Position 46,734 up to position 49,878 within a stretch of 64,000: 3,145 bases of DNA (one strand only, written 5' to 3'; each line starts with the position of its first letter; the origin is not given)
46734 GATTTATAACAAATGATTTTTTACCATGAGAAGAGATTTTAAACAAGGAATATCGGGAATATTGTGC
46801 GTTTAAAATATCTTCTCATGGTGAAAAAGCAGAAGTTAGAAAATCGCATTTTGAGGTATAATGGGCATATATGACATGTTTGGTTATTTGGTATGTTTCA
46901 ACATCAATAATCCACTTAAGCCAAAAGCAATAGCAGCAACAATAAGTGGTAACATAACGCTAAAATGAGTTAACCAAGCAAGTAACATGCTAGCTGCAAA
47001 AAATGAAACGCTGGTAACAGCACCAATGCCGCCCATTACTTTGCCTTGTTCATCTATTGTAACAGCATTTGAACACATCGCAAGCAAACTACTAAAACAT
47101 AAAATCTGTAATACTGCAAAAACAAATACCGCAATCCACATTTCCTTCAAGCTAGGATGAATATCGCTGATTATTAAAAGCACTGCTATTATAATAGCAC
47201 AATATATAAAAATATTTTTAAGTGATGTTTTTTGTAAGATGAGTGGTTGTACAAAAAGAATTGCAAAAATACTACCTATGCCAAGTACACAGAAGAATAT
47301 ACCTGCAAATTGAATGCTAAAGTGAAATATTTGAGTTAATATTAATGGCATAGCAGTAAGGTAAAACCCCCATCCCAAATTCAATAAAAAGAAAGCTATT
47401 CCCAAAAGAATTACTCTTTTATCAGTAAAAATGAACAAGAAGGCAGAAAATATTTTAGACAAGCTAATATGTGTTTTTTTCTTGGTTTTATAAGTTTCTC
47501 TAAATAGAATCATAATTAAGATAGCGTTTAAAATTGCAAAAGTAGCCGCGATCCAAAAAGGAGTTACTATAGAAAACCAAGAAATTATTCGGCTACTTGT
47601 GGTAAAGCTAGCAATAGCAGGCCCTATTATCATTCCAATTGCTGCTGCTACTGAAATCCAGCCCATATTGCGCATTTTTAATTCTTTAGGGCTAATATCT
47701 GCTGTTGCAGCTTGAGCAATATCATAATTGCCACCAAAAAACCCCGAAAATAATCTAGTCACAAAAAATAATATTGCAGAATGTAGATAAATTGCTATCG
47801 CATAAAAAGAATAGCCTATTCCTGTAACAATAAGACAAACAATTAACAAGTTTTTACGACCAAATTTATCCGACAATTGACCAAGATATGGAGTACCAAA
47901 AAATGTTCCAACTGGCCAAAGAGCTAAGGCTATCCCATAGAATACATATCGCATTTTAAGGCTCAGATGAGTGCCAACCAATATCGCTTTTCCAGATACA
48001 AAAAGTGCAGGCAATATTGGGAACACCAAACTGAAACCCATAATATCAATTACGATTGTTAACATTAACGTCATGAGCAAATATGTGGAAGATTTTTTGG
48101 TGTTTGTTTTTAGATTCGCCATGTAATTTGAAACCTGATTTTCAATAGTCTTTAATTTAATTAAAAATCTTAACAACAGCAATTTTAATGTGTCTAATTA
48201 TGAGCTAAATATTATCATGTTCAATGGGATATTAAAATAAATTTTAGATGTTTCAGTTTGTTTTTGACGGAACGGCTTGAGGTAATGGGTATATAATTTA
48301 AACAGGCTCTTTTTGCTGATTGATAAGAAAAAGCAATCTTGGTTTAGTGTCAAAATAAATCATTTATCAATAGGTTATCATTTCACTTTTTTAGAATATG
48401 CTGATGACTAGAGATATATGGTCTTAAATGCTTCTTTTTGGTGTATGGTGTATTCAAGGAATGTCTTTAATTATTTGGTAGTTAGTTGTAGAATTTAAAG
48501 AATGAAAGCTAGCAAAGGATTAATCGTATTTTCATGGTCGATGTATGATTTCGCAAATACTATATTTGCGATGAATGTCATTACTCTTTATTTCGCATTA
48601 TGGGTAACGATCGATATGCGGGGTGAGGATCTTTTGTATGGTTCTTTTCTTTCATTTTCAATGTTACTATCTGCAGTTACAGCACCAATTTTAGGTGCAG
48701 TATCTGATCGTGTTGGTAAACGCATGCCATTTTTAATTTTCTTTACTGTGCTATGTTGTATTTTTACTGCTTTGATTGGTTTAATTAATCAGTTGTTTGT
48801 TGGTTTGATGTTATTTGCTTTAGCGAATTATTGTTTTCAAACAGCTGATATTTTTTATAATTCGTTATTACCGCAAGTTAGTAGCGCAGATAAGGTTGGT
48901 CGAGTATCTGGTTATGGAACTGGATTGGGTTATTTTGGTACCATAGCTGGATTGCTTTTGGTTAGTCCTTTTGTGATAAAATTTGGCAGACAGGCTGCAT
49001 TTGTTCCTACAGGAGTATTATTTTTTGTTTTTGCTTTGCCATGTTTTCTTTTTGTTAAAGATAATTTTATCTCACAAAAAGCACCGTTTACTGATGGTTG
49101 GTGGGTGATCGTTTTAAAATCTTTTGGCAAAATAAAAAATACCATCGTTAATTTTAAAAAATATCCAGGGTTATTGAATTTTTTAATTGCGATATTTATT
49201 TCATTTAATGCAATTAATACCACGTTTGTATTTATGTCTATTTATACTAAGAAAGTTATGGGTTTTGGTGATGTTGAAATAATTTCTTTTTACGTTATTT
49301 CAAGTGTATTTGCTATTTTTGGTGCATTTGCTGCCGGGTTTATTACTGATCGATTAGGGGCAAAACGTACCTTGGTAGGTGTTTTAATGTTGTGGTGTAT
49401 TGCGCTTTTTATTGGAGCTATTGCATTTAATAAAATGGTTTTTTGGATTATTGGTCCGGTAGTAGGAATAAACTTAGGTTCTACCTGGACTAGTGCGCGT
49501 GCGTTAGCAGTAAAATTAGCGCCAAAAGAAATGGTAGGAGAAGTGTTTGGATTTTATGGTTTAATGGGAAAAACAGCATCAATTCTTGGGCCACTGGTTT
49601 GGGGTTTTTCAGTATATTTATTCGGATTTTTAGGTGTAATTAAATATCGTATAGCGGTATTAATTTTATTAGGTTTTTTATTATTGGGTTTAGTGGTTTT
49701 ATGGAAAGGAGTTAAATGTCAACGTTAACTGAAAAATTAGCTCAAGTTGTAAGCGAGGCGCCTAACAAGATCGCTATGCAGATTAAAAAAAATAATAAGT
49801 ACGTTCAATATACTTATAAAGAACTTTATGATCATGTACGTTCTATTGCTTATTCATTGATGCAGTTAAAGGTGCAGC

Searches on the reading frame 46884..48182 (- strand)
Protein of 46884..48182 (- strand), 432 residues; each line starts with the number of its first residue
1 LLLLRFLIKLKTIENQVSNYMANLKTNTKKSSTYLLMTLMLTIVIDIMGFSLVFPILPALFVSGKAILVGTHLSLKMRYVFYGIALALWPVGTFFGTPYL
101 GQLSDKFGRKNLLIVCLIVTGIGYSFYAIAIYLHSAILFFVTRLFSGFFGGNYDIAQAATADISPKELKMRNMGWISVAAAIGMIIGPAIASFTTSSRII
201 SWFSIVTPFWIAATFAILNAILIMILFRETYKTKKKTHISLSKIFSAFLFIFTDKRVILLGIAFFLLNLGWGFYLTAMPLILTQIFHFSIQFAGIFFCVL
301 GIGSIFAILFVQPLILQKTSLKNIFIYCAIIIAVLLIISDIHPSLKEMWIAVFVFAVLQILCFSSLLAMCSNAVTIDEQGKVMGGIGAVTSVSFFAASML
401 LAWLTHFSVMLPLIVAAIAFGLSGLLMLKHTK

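Call 40: search_protein_families(library=pfam, proteins=[window:46884-48182:-], max_evalue=0.0001)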
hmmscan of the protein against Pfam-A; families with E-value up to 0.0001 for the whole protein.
window:46884-48182:- (432 aa): 2 families
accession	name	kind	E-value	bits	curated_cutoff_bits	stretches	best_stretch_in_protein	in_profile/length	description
PF07690.21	MFS_1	-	4.8e-36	124.8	33.4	1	39-397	1-346/347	Major Facilitator Superfamily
PF00083.30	Sugar_tr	-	5e-09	36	22.3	1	79-230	45-194/452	Sugar (and other) transporter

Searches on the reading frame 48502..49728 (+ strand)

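Call 40: search_protein_families(library=pfam, proteins=[window:48502-49728:+], max_evalue=0.0001)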
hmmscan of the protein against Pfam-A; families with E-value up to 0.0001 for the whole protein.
window:48502-49728:+ (408 aa): 4 families
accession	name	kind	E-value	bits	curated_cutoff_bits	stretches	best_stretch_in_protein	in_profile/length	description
PF07690.21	MFS_1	-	8.8e-41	140.4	33.4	2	20-364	6-347/347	Major Facilitator Superfamily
PF11700.14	ATG22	-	1.2e-28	100.5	24.1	2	133-404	191-478/482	Vacuole effluxer Atg22 like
PF12832.13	MFS_1_like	-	1.5e-08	34.5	25.2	1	50-357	40-347/373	MFS_1 like family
PF00083.30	Sugar_tr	-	2.5e-07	30.4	22.3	0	17-105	18-112/452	Sugar (and other) transporter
